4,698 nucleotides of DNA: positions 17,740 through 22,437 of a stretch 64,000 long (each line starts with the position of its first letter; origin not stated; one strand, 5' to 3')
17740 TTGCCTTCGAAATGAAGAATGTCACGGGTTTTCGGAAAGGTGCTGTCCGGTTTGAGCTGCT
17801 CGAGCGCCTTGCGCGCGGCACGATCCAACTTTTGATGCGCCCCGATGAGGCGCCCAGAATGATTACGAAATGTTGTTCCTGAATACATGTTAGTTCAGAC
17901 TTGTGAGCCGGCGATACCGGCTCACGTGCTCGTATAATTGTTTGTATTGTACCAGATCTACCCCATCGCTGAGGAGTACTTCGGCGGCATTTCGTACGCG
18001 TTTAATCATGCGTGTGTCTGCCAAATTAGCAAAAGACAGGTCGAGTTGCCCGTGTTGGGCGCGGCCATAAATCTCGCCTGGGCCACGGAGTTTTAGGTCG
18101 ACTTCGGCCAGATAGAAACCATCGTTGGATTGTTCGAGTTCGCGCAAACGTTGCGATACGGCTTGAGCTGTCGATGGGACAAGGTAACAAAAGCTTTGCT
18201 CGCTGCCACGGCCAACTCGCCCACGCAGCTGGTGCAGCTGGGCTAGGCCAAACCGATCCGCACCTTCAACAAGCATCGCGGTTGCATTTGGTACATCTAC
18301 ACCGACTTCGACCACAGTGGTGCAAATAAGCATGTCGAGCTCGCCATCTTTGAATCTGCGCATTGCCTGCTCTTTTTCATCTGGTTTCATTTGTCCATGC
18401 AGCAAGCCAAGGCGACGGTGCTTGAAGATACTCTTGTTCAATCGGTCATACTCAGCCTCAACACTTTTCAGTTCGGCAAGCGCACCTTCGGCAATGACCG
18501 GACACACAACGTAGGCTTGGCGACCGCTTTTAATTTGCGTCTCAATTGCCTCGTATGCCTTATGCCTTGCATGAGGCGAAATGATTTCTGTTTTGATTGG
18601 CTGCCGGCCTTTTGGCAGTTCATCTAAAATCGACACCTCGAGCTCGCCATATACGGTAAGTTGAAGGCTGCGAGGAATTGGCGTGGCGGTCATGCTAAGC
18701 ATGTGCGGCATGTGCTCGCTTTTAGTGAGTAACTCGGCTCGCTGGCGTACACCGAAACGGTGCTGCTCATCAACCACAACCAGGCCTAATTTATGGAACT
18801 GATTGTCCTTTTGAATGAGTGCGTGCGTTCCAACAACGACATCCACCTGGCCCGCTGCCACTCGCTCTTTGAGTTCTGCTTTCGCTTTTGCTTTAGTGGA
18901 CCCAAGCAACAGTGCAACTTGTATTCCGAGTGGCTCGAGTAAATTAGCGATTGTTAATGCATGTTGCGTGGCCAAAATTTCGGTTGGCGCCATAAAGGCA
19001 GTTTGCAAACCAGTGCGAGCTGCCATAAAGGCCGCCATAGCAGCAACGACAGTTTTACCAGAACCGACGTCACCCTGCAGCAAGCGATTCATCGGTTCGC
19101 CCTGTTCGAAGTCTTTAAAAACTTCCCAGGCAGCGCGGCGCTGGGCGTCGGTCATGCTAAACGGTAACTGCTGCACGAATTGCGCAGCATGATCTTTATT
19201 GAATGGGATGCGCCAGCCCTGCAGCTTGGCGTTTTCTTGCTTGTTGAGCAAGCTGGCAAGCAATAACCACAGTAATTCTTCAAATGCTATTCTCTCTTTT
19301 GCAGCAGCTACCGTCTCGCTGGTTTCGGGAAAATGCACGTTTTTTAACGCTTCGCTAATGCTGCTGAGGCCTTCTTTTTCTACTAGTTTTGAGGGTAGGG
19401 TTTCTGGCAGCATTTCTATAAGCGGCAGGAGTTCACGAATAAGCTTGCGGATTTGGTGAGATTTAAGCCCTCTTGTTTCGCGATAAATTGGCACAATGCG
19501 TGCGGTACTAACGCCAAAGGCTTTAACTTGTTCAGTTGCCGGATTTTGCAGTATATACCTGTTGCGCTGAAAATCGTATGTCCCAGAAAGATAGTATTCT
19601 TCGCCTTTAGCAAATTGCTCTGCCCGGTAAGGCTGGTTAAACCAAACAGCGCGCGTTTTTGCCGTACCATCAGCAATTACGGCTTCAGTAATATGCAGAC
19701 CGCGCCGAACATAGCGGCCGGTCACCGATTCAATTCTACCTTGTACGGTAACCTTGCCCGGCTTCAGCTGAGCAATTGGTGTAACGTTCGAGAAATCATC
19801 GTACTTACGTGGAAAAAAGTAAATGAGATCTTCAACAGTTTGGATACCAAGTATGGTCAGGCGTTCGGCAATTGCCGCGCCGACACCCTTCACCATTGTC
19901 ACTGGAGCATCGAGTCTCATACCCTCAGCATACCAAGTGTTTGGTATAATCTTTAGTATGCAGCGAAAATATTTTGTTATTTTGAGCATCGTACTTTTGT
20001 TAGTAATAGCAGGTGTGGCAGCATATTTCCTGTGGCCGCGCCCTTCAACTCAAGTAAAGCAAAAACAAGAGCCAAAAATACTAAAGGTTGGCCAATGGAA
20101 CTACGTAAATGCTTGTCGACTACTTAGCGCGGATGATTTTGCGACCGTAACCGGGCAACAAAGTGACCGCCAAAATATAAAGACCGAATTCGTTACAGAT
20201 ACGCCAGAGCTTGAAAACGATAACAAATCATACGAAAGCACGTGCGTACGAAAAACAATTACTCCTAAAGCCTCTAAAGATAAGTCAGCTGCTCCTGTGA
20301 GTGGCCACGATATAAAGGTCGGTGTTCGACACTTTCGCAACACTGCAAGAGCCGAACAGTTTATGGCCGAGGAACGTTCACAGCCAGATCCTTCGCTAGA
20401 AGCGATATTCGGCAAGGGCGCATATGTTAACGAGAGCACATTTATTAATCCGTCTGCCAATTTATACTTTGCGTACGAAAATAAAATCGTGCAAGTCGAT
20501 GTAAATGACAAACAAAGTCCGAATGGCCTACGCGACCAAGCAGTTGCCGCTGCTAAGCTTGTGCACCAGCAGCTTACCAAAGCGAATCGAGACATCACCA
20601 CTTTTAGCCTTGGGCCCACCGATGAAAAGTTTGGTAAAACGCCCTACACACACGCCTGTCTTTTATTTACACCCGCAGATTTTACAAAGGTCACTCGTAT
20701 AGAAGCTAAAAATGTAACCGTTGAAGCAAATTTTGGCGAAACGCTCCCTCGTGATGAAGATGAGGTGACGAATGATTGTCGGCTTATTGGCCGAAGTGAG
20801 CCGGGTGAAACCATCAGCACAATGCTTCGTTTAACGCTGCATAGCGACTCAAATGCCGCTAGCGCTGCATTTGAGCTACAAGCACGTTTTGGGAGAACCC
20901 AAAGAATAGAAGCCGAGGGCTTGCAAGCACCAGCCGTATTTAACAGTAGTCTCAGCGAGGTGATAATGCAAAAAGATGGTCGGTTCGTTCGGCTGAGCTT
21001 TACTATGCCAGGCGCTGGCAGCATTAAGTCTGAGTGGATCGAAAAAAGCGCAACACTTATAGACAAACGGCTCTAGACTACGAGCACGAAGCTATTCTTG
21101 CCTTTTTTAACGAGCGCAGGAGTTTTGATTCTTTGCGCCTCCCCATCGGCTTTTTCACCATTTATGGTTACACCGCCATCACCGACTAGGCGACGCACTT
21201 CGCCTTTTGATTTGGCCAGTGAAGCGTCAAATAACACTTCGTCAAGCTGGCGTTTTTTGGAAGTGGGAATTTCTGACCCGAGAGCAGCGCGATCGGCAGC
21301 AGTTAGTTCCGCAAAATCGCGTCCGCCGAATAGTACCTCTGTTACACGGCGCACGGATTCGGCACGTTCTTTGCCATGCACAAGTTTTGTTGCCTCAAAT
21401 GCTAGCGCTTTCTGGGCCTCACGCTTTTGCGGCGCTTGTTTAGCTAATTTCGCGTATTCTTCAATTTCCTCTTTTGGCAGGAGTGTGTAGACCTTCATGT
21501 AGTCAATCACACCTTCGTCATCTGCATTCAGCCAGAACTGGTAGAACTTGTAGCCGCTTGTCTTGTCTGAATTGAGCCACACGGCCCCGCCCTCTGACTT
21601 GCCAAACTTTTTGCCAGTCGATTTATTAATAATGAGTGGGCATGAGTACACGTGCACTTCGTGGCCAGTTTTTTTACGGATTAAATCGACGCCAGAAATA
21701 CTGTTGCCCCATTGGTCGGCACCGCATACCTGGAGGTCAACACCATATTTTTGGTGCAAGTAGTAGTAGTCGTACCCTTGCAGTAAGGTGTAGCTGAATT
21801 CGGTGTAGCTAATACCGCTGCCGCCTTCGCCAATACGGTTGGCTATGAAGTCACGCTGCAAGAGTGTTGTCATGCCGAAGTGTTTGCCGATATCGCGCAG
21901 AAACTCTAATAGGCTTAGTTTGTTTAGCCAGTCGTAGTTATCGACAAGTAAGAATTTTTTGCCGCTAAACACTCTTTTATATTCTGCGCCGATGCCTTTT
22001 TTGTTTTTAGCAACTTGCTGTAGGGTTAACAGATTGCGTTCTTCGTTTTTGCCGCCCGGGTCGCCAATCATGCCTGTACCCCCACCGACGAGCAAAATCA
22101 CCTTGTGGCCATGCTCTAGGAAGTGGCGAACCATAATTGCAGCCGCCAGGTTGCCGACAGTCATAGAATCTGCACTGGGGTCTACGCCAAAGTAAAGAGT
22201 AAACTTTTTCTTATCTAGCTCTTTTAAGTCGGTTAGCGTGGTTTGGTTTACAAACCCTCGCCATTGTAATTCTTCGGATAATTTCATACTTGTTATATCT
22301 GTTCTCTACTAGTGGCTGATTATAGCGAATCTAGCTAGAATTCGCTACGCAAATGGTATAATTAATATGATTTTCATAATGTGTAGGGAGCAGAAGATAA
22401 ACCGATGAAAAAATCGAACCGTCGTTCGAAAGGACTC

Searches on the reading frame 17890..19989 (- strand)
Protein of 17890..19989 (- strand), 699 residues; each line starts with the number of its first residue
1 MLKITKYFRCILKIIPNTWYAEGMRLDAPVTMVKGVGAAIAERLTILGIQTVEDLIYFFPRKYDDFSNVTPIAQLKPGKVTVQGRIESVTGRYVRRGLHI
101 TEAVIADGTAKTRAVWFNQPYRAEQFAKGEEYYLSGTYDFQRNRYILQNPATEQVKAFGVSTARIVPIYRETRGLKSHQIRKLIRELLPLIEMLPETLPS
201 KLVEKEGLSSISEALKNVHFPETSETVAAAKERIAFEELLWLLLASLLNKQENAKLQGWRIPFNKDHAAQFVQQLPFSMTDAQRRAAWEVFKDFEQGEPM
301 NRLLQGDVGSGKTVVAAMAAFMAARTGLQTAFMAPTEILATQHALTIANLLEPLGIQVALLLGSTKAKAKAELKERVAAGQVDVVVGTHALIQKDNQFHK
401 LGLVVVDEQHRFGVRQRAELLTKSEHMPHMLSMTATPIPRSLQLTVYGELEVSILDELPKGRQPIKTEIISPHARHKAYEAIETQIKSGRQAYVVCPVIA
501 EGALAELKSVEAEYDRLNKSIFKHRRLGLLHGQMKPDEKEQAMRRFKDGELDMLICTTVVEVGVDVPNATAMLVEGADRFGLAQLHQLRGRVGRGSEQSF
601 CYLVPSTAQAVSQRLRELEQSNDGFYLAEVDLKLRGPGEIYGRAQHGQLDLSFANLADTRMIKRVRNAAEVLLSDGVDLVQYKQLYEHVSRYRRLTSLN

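Call 9: search_protein_families(library=pfam, proteins=[window:17890-19989:-])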
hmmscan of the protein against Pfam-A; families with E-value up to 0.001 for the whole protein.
window:17890-19989:- (699 aa): 9 families
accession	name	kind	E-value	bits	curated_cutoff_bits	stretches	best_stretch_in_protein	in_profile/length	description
PF17191.10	RecG_wedge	-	9.6e-28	97.2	23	1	30-190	2-161/162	RecG wedge domain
PF00270.35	DEAD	-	6.2e-24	85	26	1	288-442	5-164/167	DEAD/DEAH box helicase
PF00271.37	Helicase_C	-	1e-20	74.4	23.5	1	485-594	11-108/110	Helicase conserved C-terminal domain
PF04851.21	ResIII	-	1.7e-11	44.7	22.5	1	278-437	3-162/164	Type III restriction enzyme, res subunit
PF19833.4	RecG_dom3_C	-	1.1e-09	38.6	26.8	1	622-676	2-58/87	ATP-dependent DNA helicase RecG, domain 3, C-terminal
PF00176.29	SNF2-rel_dom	-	1.1e-06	28.4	24.9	1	290-443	8-169/290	SNF2-related domain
PF01336.31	tRNA_anti-codon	-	1e-05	25.8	27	1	80-148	1-68/75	OB-fold nucleic acid binding domain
PF13604.12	AAA_30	-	7.1e-05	23.1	27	0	297-425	16-113/191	AAA domain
PF07517.20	SecA_DEAD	-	0.00013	21.8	24.6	1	308-372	99-163/290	SecA DEAD-like domain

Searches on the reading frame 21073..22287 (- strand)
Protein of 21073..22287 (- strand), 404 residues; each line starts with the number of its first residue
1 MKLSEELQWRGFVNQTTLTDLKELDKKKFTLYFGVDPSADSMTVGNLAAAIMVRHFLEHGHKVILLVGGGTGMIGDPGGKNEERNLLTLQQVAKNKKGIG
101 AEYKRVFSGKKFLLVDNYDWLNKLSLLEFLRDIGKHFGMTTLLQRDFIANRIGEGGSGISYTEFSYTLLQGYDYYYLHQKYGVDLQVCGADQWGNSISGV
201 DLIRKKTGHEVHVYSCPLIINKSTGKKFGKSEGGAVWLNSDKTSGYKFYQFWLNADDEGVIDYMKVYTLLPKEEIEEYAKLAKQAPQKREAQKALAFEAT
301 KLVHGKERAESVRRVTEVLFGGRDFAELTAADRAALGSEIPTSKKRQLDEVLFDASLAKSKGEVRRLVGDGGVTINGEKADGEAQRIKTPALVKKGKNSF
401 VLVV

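Call 9: search_protein_families(library=pfam, proteins=[window:21073-22287:-])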
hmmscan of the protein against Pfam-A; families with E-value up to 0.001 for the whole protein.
window:21073-22287:- (404 aa): 3 families
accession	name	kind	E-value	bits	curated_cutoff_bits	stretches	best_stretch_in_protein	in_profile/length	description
PF00579.31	tRNA-synt_1b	-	5.6e-69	233.1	21.1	1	26-320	3-291/292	tRNA synthetases class I (W and Y)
PF01479.30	S4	-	3.6e-07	30.3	22.8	1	348-387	3-42/48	S4 domain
PF22421.1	SYY_C-terminal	-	3.8e-06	27.1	27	1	343-389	16-62/83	Tyrosine--tRNA ligase SYY-like C-terminal domain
